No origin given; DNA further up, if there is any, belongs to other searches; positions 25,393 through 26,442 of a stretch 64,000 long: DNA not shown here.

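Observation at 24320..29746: KS / CLF-like / KS / flavin-halogenase operon facing a GT2-ACP pair: an aryl-polyene-type type II PKS core without its usual accessory genes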

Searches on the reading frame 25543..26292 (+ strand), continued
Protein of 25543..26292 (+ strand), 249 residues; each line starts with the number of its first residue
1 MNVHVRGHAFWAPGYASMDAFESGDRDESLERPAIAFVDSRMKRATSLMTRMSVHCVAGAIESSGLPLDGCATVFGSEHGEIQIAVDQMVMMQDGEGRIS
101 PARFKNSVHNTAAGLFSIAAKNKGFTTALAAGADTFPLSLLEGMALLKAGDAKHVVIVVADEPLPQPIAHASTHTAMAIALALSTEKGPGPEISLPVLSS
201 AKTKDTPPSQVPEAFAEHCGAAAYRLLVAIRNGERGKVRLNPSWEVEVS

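Call 26: find_encoding_contigs(protein=P0041, flank=10000, max_places=1)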
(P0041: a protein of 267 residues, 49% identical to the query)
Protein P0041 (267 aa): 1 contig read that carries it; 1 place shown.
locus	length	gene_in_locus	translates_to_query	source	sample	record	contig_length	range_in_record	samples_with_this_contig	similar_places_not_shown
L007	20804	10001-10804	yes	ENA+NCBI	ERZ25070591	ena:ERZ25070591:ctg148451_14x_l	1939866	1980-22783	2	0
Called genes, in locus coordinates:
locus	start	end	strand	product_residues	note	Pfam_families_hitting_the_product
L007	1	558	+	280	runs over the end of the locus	PF04885:Stig1 (faint)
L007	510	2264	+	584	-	PF00069:Pkinase, PF07714:PK_Tyr_Ser-Thr, PF01636:APH (faint), PF06293:Kdo (weak), PF07719:TPR_2 (faint), PF13371:TPR_9 (weak), PF13432:TPR_16 (weak)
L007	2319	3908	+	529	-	PF00069:Pkinase, PF07714:PK_Tyr_Ser-Thr, PF13428:TPR_14 (faint), PF13432:TPR_16 (weak), PF21545:T7SS_EccA1_N (faint)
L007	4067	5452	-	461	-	PF12544:LAM_C (weak)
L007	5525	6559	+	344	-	PF00685:Sulfotransfer_1 (weak), PF13469:Sulfotransfer_3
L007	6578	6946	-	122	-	-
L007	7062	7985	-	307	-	PF00462:Glutaredoxin, PF00581:Rhodanese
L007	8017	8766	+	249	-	-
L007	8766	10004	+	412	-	PF00109:ketoacyl-synt, PF02801:Ketoacyl-synt_C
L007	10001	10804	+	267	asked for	PF13723:Ketoacyl-synt_2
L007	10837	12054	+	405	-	PF00109:ketoacyl-synt, PF02801:Ketoacyl-synt_C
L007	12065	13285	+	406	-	PF01266:DAO (faint), PF01494:FAD_binding_3, PF04820:Trp_halogenase, PF12831:FAD_oxidored (weak), PF04820:Trp_halogenase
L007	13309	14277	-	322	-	PF01073:3Beta_HSD, PF01370:Epimerase, PF02719:Polysacc_synt_2 (faint), PF04321:RmlD_sub_bind, PF05368:NmrA, PF13460:NAD_binding_10, PF16363:GDP_Man_Dehyd, PF07993:NAD_binding_4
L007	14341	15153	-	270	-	-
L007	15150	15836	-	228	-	PF03626:COX4_pro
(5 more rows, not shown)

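Call 27: find_encoding_contigs(protein=P0067, flank=10000, max_places=1)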
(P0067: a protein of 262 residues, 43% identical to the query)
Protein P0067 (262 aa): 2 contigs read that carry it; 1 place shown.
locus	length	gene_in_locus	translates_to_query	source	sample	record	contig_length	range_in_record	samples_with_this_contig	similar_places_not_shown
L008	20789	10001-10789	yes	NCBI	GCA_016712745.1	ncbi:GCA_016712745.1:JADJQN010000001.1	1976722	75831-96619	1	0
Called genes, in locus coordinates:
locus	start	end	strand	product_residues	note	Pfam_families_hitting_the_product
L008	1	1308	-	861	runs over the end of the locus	PF07244:POTRA (weak), PF08479:POTRA_2 (faint), PF07244:POTRA, PF01103:Omp85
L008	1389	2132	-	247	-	PF00005:ABC_tran, PF13304:AAA_21 (faint)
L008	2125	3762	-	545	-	PF12704:MacB_PCD (weak), PF02687:FtsX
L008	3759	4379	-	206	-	-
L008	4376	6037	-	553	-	PF00152:tRNA-synt_2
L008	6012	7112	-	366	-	PF03462:PCRF, PF00472:RF-1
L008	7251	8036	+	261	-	PF06904:Extensin-like_C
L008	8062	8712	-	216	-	-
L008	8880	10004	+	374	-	PF00109:ketoacyl-synt, PF02801:Ketoacyl-synt_C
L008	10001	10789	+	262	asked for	PF13723:Ketoacyl-synt_2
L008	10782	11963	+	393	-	PF01266:DAO (faint), PF01494:FAD_binding_3, PF04820:Trp_halogenase (weak), PF07992:Pyr_redox_2 (faint), PF12831:FAD_oxidored, PF13450:NAD_binding_8 (weak), PF04820:Trp_halogenase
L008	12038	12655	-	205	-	PF11659:DUF3261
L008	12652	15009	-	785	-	PF03176:MMPL (weak)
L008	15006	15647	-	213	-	PF19574:LolA_3, PF03548:LolA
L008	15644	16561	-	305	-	PF03279:Lip_A_acyltrans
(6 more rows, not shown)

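Call 28: find_encoding_contigs(protein=P0064, flank=10000, max_places=1)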
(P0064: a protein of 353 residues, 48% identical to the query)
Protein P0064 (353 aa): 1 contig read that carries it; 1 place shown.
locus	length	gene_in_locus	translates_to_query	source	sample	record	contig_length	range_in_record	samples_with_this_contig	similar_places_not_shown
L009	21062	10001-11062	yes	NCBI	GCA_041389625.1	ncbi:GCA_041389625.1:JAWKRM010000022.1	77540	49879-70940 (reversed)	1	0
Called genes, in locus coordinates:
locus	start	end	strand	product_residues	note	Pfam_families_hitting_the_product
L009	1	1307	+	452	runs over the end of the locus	PF04107:GCS2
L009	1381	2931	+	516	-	PF00069:Pkinase, PF07714:PK_Tyr_Ser-Thr, PF01636:APH (weak)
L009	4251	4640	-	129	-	PF18291:HU-HIG (weak), PF00216:Bac_DNA_binding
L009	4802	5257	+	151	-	-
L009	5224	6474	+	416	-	PF03130:HEAT_PBS (faint), PF13646:HEAT_2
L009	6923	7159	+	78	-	-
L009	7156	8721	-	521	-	PF01494:FAD_binding_3, PF04820:Trp_halogenase (weak)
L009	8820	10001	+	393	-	PF00109:ketoacyl-synt, PF02801:Ketoacyl-synt_C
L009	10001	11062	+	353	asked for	PF13723:Ketoacyl-synt_2, PF22817:ApeP-like (weak)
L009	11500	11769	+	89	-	-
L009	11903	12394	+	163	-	-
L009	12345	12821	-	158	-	PF11659:DUF3261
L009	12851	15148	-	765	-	-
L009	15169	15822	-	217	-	PF19574:LolA_3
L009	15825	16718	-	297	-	PF03279:Lip_A_acyltrans (weak)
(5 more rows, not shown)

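Call 35: find_related_loci(query=A1, collection=genome_contigs, flank=10000)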
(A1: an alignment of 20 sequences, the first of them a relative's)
Query A1 (249 aa) in genome_contigs; peptide patterns used: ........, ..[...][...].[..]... (x = any residue, [..] = any of these).
144 stretches matched a pattern; 61 encode a relative of the query (tblastn E <= 1e-3); 61 distinct loci.
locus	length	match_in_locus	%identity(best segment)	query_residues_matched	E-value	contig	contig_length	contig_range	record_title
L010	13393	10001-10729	80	1-249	2e-130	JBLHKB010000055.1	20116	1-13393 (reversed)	MAG: Polyangiales bacterium isolate 3300054698_34 Ga0535670_0004293, whole genome shotgun sequence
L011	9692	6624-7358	58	2-249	7e-84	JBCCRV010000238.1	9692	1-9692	MAG: Myxococcota bacterium isolate P01_D01_bin.40 k141_3202905_length_9692_cov_11.0000, whole genome shotgun sequence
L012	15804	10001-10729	52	2-248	1e-72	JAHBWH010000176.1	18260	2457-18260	MAG: Myxococcales bacterium isolate ACE_MYX12 MYX12_176, whole genome shotgun sequence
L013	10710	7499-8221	48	5-248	3e-67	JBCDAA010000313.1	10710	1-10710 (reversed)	MAG: Myxococcota bacterium isolate P01_F01_bin.48 k141_993795_length_10710_cov_12.0049, whole genome shotgun sequence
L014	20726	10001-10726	49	1-248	4e-67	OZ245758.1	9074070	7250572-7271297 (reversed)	MAG: Polyangiales bacterium isolate 1b4c1a86-0460-4abd-8bdf-cdfbe91d77c6 genome assembly, chromosome: 1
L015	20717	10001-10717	48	2-242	1e-64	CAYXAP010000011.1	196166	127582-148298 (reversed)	MAG TPA_asm: uncultured Sandaracinus sp. isolate SRP321284_co1_170 genome assembly, contig: NODE_58_length_196166_cov_15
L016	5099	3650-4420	48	3-248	2e-64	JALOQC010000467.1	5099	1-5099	MAG: Myxococcota bacterium isolate Prado145 scaffold_46492, whole genome shotgun sequence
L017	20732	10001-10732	51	1-246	1e-74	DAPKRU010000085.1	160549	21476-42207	MAG TPA_asm: Polyangiaceae bacterium LLY-WYZ-15_(1-7) isolate LLY-WYZ-15_3 k141_102864, whole genome shotgun sequence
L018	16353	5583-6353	45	2-248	3e-62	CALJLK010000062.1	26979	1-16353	MAG TPA_asm: uncultured Sandaracinus sp. isolate SRR1506987_bin.180_CONCOCT_v1.1_MAG genome assembly, contig: ERZ761602.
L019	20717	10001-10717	47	2-242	9e-62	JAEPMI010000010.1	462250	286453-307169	MAG: Deltaproteobacteria bacterium isolate HCUG1432-5 NODE_10_length_462250_cov_30.030424, whole genome shotgun sequence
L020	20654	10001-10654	48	5-233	9e-61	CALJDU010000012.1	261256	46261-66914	MAG: uncultured bacterium isolate R4_Bin_MAXBIN__061_1 genome assembly, contig: c_000001155455, whole genome shotgun seq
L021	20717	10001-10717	49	2-242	3e-60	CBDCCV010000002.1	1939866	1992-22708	MAG: Salinibacteraceae bacterium isolate b968208b-6219-49ae-8a0c-c223e802f5bf genome assembly, contig: contig_2, whole g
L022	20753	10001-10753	43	1-248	8e-59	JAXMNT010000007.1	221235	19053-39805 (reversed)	MAG: Deltaproteobacteria bacterium isolate EC_MBin.16 ECX_130CoAssmbCtg, whole genome shotgun sequence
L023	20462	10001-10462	56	32-185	2e-50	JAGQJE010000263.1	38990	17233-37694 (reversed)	MAG: Myxococcales bacterium isolate HKST-UBA22 k127_2550862, whole genome shotgun sequence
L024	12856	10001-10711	42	2-240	1e-49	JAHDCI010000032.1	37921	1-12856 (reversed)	MAG: Myxococcota bacterium isolate MAG-130 RZ_2969, whole genome shotgun sequence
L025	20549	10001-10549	50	5-188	1e-48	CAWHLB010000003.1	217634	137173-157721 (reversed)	MAG: uncultured delta proteobacterium isolate MFD02416.bin.2.203 genome assembly, contig: contig_102190, whole genome sh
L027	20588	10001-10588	43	3-198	3e-48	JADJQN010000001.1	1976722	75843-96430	MAG: Sandaracinaceae bacterium isolate Fred_18-Q3-R57-64_MAXAC.276 tig00000756-10-19749050, whole genome shotgun sequenc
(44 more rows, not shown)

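Call 48: find_encoding_contigs(protein=P0044, flank=10000, max_places=1)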
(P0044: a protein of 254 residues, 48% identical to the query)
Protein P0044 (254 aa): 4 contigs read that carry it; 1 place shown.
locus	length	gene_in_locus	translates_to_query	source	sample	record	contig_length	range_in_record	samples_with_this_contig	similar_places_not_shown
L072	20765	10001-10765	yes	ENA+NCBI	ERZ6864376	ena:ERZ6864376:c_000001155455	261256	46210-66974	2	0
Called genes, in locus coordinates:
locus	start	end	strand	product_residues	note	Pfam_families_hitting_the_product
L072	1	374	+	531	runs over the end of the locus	PF00389:2-Hacid_dh, PF02826:2-Hacid_dh_C, PF19304:PGDH_inter, PF01842:ACT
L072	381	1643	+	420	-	PF13393:tRNA-synt_His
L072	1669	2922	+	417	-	PF00709:Adenylsucc_synt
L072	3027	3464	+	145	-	-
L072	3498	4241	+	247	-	PF05951:Peptidase_M15_2, PF08291:Peptidase_M15_3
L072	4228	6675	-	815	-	-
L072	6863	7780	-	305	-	PF00462:Glutaredoxin, PF01521:Fe-S_biosyn (weak), PF00581:Rhodanese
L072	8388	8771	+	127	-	-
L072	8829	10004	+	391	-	PF00109:ketoacyl-synt, PF02801:Ketoacyl-synt_C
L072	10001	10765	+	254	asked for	PF13723:Ketoacyl-synt_2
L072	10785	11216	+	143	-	PF22817:ApeP-like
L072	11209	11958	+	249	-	PF00106:adh_short, PF01370:Epimerase (weak), PF08659:KR, PF13561:adh_short_C2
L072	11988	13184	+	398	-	PF00109:ketoacyl-synt, PF00108:Thiolase_N (faint), PF02801:Ketoacyl-synt_C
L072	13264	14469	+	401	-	PF00890:FAD_binding_2 (weak), PF01266:DAO (weak), PF01494:FAD_binding_3, PF04820:Trp_halogenase, PF07992:Pyr_redox_2 (weak), PF12831:FAD_oxidored (weak), PF13450:NAD_binding_8, PF04820:Trp_halogenase, +2 more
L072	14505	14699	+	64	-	-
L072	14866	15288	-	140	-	PF05635:23S_rRNA_IVP (weak)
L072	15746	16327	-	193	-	PF11659:DUF3261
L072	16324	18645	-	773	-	PF03176:MMPL (faint)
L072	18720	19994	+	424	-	-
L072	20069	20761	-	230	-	PF19574:LolA_3, PF03548:LolA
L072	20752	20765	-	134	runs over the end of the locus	PF13279:4HBT_2, PF03061:4HBT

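Call 49: find_encoding_contigs(protein=P0058, flank=10000, max_places=1)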
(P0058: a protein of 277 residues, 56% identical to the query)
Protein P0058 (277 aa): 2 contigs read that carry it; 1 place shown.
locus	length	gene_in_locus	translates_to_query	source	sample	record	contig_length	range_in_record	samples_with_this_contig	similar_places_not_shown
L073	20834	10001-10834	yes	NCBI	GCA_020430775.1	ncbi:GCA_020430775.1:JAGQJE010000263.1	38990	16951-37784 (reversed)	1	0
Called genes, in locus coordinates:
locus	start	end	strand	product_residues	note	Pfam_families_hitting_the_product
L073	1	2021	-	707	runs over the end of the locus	-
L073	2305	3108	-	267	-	PF13490:zf-HC2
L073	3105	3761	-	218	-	PF04542:Sigma70_r2, PF08281:Sigma70_r4_2, PF04545:Sigma70_r4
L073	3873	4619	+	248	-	-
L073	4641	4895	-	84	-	PF02416:TatA_B_E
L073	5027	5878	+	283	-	PF00702:Hydrolase (faint), PF08282:Hydrolase_3 (faint)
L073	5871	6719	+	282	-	PF03848:TehB (weak), PF13489:Methyltransf_23, PF05175:MTS (weak), PF13847:Methyltransf_31, PF08241:Methyltransf_11, PF08242:Methyltransf_12, PF13649:Methyltransf_25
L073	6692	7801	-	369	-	PF00685:Sulfotransfer_1 (weak), PF13469:Sulfotransfer_3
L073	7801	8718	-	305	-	PF00462:Glutaredoxin, PF00581:Rhodanese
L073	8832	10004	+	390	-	PF00109:ketoacyl-synt, PF02801:Ketoacyl-synt_C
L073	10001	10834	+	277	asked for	PF13723:Ketoacyl-synt_2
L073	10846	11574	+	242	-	PF00106:adh_short, PF08659:KR, PF13561:adh_short_C2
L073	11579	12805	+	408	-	PF00109:ketoacyl-synt, PF00108:Thiolase_N (faint), PF02801:Ketoacyl-synt_C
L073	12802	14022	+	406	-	PF01494:FAD_binding_3, PF04820:Trp_halogenase, PF07992:Pyr_redox_2 (faint), PF12831:FAD_oxidored (faint), PF13450:NAD_binding_8 (weak), PF01266:DAO (weak), PF04820:Trp_halogenase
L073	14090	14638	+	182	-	-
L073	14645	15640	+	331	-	PF06144:DNA_pol3_delta (weak), PF21694:DNA_pol3_delta_C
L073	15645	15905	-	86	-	PF01649:Ribosomal_S20p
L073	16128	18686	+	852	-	PF03176:MMPL, PF02355:SecD_SecF_C, PF02460:Patched, PF12349:Sterol-sensing, PF03176:MMPL, PF00873:ACR_tran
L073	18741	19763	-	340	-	PF00180:Iso_dh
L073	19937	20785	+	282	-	PF01430:HSP33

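Call 50: find_homologous_proteins(query=L072:11209-11958:+, max_evalue=1e-20)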
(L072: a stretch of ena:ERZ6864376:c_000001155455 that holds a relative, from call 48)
Query L072:11209-11958:+ (249 aa): 8000 proteins with E <= 1e-20 among 8000 candidates; the best 120 are listed.
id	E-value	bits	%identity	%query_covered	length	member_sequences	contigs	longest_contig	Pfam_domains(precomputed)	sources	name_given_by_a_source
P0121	5.7e-153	525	100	100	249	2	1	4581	PF08659.17,PF13561.13,PF00106.32,PF01370.28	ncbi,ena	-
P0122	1.7e-131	455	87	100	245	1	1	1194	PF08659.17,PF13561.13,PF00106.32,PF01370.28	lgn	-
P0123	3.4e-104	366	75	95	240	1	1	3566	PF08659.17,PF13561.13,PF00106.32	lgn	-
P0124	8.4e-104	364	76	95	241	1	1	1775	PF08659.17,PF13561.13,PF00106.32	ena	-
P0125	1.3e-103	364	73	95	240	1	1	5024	PF08659.17,PF13561.13,PF00106.32,PF01370.28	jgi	jgi:3-oxoacyl-[acyl-carrier protein] reductase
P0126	5.9e-103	361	71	96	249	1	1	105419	PF08659.17,PF13561.13,PF00106.32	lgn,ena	-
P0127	6.1e-103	361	74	95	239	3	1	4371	PF08659.17,PF13561.13,PF00106.32,PF01370.28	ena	-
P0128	7.9e-103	361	74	95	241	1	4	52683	PF08659.17,PF13561.13,PF00106.32,PF01370.28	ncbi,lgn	ncbi:MAG: 3-oxoacyl-ACP reductase FabG [Myxococcales bacterium]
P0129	8.0e-103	361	74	95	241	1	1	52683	PF08659.17,PF13561.13,PF00106.32,PF01370.28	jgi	jgi:3-oxoacyl-[acyl-carrier protein] reductase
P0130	1.1e-102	361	74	95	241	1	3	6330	PF08659.17,PF13561.13,PF00106.32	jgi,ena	-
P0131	2.4e-102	359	72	95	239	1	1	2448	PF08659.17,PF13561.13,PF23441.1,PF00106.32,PF01370.28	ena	-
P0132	2.7e-102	359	72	95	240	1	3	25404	PF08659.17,PF13561.13,PF00106.32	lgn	-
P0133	3.0e-102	359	73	95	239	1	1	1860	PF08659.17,PF13561.13,PF00106.32,PF01370.28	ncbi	-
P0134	4.4e-102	359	73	95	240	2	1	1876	PF08659.17,PF13561.13,PF00106.32,PF01370.28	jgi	jgi:3-oxoacyl-[acyl-carrier protein] reductase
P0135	4.8e-102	358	73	95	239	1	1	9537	PF08659.17,PF13561.13,PF13460.13,PF00106.32,PF01370.28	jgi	-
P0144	1.2e-101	357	73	95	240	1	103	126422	PF08659.17,PF13561.13,PF00106.32,PF01370.28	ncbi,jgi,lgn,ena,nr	ncbi:MAG TPA: 3-oxoacyl-ACP reductase FabG [Polyangiaceae bacterium LLY-WYZ-15_(1-7)]|nr:3-oxoacyl-A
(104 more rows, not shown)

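Call 51: find_encoding_contigs(protein=P0144, flank=10000, max_places=4)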
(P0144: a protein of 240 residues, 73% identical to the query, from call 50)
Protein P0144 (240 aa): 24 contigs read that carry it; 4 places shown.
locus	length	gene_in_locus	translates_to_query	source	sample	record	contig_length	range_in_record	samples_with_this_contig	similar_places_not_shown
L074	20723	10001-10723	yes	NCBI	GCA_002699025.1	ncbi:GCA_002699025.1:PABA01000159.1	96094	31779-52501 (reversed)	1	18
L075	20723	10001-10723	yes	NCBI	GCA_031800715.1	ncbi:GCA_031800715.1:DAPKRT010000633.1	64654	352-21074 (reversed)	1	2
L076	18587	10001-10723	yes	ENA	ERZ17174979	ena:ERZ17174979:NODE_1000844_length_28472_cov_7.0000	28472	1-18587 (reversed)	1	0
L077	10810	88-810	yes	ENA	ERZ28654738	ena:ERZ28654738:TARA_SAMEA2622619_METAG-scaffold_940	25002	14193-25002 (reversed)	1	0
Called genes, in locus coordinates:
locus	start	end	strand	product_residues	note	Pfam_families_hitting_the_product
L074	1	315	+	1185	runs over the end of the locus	PF00873:ACR_tran, PF03176:MMPL (faint), PF00873:ACR_tran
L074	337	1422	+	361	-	PF00582:Usp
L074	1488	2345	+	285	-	PF01734:Patatin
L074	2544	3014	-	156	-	PF02629:CoA_binding, PF13380:CoA_binding_2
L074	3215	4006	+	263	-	PF00198:2-oxoacid_dh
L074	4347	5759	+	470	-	PF00067:p450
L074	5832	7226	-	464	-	PF03007:WS_DGAT_cat, PF06974:WS_DGAT_C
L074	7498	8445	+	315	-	PF00756:Esterase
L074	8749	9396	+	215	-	-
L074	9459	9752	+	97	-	-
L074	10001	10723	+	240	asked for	PF00106:adh_short, PF01370:Epimerase (weak), PF08659:KR, PF13561:adh_short_C2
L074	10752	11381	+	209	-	PF04279:IspA (faint)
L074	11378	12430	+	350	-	PF03279:Lip_A_acyltrans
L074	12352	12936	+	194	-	PF13279:4HBT_2, PF03061:4HBT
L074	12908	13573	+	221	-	PF19574:LolA_3, PF03548:LolA (weak)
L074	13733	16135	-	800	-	PF03176:MMPL (faint)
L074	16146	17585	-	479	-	-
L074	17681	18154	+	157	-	-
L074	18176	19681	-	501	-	-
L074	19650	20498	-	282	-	PF01370:Epimerase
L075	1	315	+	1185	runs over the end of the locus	PF00873:ACR_tran, PF03176:MMPL (faint), PF00873:ACR_tran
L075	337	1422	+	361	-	PF00582:Usp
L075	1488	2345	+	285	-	PF01734:Patatin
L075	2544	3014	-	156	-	PF02629:CoA_binding, PF13380:CoA_binding_2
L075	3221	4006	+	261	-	PF00198:2-oxoacid_dh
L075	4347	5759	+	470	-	PF00067:p450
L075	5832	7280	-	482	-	PF03007:WS_DGAT_cat, PF06974:WS_DGAT_C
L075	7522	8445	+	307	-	PF00756:Esterase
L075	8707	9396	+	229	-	-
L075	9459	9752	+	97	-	-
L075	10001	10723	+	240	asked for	PF00106:adh_short, PF01370:Epimerase (weak), PF08659:KR, PF13561:adh_short_C2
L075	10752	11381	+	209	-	PF04279:IspA (faint)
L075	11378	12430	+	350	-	PF03279:Lip_A_acyltrans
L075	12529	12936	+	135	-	PF13279:4HBT_2, PF03061:4HBT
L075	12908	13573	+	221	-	PF19574:LolA_3, PF03548:LolA (weak)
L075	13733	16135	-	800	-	PF03176:MMPL (faint)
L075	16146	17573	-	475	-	-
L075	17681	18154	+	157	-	-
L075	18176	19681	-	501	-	-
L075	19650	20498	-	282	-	PF01370:Epimerase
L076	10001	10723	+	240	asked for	PF00106:adh_short, PF01370:Epimerase (weak), PF08659:KR, PF13561:adh_short_C2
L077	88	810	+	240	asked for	PF00106:adh_short, PF01370:Epimerase (weak), PF08659:KR, PF13561:adh_short_C2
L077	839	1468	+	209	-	PF04279:IspA (faint)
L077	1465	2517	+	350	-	PF03279:Lip_A_acyltrans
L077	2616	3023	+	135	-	PF13279:4HBT_2, PF03061:4HBT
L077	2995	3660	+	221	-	PF19574:LolA_3, PF03548:LolA (weak)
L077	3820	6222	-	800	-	PF03176:MMPL (faint)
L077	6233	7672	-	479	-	-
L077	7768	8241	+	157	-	-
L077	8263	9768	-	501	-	-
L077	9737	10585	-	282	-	PF01370:Epimerase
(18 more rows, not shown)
